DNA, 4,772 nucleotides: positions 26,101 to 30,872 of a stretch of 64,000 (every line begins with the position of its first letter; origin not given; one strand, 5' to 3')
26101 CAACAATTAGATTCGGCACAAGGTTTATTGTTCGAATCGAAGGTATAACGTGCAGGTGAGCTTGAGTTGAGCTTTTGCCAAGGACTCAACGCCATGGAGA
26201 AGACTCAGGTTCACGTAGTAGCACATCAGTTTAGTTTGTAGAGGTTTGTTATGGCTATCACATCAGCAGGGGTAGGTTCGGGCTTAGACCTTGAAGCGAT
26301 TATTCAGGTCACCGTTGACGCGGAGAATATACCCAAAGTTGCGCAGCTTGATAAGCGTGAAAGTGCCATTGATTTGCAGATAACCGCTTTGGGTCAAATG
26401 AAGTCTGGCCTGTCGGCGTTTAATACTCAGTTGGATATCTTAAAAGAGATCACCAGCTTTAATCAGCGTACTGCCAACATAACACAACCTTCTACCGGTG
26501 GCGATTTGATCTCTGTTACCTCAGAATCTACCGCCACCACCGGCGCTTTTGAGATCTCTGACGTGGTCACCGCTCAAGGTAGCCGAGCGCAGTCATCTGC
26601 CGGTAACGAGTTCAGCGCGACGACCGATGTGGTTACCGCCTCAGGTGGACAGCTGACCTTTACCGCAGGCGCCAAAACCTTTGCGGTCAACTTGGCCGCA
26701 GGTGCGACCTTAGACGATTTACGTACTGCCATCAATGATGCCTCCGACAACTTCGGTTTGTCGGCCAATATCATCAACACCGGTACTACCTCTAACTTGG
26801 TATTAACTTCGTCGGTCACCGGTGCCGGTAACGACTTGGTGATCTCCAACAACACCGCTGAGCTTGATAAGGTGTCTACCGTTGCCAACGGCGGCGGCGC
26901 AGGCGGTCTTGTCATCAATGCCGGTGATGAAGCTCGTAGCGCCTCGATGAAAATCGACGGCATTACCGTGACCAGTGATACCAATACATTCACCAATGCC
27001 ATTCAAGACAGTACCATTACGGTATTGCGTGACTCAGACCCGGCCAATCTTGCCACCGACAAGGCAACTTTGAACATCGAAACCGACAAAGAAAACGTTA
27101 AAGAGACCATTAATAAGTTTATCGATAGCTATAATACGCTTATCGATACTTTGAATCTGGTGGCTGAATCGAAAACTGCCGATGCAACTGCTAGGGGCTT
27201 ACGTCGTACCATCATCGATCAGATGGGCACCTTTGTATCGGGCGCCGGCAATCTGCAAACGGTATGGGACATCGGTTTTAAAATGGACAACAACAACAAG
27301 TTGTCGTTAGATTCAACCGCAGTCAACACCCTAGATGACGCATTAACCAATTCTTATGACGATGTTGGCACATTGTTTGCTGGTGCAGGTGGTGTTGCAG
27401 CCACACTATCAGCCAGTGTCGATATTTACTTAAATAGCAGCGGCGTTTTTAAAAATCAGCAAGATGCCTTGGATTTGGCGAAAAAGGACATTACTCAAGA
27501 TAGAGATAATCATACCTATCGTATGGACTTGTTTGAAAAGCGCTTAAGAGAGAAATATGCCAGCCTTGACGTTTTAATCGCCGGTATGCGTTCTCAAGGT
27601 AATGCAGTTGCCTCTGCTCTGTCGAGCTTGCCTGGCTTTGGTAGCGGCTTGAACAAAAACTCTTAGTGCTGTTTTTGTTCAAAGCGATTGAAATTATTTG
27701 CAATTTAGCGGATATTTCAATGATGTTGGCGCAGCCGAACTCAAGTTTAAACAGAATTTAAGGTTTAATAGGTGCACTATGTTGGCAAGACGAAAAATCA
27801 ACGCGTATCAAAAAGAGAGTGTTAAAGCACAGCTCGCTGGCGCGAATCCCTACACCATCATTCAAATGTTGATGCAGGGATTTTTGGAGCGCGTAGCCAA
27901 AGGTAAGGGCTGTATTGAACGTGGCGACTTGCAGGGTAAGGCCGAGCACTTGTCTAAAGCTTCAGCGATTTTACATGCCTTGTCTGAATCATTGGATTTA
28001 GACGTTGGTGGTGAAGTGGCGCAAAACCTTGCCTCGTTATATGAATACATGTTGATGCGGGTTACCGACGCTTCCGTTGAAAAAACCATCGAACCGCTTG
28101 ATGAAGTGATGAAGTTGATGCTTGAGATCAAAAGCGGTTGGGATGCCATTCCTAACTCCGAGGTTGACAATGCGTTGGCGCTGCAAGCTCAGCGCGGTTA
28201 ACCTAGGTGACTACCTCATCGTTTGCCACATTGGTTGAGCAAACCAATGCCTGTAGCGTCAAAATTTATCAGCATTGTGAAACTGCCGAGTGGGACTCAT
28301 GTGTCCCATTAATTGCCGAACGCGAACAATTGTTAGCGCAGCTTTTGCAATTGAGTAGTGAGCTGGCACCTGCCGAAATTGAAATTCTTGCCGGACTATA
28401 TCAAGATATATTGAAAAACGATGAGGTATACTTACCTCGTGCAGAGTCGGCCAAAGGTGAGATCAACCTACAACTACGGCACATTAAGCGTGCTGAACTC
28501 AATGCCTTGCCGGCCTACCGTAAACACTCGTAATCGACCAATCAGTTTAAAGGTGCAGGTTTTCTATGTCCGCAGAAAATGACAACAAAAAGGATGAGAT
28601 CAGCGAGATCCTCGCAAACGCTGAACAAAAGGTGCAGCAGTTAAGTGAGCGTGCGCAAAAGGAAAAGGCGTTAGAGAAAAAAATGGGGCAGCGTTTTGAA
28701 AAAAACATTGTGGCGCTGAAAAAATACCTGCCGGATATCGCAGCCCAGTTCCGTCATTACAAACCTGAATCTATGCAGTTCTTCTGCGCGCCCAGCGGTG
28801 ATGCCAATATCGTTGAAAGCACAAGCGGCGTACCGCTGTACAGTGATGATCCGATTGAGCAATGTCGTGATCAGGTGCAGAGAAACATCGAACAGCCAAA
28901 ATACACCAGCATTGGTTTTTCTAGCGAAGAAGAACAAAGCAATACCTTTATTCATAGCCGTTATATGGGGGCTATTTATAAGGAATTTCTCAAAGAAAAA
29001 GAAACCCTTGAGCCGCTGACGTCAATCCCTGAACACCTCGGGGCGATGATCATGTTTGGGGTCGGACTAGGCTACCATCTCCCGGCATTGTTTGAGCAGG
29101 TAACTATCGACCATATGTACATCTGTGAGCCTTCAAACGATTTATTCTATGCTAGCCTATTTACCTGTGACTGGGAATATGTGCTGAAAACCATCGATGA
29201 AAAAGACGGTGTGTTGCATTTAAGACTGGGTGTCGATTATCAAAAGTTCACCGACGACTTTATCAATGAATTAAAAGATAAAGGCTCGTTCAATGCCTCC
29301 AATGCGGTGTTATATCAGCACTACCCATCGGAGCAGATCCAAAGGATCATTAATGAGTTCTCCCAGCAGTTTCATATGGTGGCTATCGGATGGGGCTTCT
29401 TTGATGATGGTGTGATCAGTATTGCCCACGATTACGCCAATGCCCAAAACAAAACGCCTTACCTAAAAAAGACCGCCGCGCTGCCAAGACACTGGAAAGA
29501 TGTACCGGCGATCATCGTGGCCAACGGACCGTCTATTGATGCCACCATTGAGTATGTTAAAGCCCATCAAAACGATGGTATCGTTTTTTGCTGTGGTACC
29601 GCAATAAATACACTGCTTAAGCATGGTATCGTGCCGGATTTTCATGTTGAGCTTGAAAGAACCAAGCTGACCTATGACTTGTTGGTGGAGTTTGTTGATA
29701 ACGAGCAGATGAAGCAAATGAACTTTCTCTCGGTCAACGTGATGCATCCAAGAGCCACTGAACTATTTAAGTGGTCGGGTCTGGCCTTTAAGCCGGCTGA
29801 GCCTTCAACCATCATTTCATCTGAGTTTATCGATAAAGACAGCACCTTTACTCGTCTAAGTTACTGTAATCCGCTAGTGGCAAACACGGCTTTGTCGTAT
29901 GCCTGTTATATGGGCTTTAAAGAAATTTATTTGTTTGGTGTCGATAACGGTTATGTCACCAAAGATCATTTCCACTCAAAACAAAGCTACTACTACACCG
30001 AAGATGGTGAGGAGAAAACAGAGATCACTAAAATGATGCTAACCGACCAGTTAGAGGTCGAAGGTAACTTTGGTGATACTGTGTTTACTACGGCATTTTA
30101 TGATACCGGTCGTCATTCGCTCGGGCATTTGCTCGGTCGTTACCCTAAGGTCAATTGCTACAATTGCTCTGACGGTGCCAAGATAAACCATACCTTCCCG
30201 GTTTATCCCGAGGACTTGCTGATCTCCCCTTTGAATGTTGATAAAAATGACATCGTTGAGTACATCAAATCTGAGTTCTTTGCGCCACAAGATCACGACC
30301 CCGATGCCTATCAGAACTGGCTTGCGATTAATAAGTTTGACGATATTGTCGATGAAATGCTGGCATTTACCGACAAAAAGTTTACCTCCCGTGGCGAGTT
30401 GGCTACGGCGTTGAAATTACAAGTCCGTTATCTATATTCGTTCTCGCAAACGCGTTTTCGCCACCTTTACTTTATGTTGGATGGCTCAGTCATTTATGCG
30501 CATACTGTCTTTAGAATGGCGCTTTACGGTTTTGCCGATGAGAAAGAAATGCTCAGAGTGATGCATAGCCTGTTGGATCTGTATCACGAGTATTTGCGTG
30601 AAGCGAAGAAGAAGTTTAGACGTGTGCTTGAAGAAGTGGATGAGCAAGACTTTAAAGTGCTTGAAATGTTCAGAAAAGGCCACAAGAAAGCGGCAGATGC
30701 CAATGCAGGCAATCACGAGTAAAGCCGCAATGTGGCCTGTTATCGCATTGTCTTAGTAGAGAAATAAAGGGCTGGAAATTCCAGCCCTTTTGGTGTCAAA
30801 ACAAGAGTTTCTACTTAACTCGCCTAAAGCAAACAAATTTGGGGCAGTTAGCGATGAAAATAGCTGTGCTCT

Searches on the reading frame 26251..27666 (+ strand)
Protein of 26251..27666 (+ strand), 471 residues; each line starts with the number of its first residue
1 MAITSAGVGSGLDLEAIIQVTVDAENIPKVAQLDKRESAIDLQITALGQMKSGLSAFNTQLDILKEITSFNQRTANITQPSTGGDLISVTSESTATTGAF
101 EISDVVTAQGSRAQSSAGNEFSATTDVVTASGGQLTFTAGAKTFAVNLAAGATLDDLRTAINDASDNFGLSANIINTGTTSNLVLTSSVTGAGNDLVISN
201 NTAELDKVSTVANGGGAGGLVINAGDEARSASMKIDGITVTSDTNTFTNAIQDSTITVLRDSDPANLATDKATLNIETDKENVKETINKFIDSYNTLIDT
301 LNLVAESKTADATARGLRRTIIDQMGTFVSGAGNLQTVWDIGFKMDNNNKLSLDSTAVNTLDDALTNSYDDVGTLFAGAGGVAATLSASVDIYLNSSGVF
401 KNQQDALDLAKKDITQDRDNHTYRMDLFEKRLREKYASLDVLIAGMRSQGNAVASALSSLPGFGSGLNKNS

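Call 87: search_protein_families(library=pfam, proteins=[window:26251-27666:+], max_evalue=0.00001)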
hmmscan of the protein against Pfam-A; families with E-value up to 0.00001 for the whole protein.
window:26251-27666:+ (471 aa): 3 families
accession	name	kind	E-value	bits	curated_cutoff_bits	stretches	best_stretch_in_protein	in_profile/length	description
PF07195.17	FliD_C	-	6.3e-30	104.8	25.4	1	228-446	1-234/236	Flagellar hook-associated protein 2 C-terminus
PF02465.23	FliD_N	-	6.4e-13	49.6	24.8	1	10-103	1-89/97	Flagellar hook-associated protein 2 N-terminus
PF07196.18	Flagellin_IN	-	1.7e-09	38.1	22.7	1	135-188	2-54/55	Flagellin hook IN motif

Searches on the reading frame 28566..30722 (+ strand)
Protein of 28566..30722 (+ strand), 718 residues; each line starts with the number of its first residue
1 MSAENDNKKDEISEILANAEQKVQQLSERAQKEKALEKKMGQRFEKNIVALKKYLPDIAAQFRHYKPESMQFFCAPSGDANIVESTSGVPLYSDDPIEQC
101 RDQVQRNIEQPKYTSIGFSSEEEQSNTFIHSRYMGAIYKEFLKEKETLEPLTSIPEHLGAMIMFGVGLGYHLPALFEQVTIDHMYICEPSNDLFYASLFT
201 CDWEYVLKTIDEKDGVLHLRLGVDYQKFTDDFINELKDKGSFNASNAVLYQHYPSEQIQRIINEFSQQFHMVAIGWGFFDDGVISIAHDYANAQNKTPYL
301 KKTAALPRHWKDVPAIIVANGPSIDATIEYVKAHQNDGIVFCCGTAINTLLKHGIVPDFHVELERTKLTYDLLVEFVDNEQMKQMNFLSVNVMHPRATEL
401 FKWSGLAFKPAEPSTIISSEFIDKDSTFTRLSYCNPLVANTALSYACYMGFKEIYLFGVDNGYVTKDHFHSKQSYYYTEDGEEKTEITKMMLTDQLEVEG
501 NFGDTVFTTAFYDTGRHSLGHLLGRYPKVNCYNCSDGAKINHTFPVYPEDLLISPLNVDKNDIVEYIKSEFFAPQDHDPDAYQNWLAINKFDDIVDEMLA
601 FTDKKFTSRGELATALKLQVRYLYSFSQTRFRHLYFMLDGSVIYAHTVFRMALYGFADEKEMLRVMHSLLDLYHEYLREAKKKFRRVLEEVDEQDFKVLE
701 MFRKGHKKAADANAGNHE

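Call 87: search_protein_families(library=pfam, proteins=[window:28566-30722:+], max_evalue=0.00001)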
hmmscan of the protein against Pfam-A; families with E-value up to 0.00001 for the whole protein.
window:28566-30722:+ (718 aa): 2 families
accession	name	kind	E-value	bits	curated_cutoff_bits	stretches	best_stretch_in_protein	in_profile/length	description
PF20157.4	Maf_flag10_N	-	4.6e-64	216.4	23.5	1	43-273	1-227/228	Glycosyltransferase Maf N-terminal domain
PF01973.23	MptE-like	-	1.4e-32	113.3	34.6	1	302-464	14-169/171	6-hydroxymethylpterin diphosphokinase MptE-like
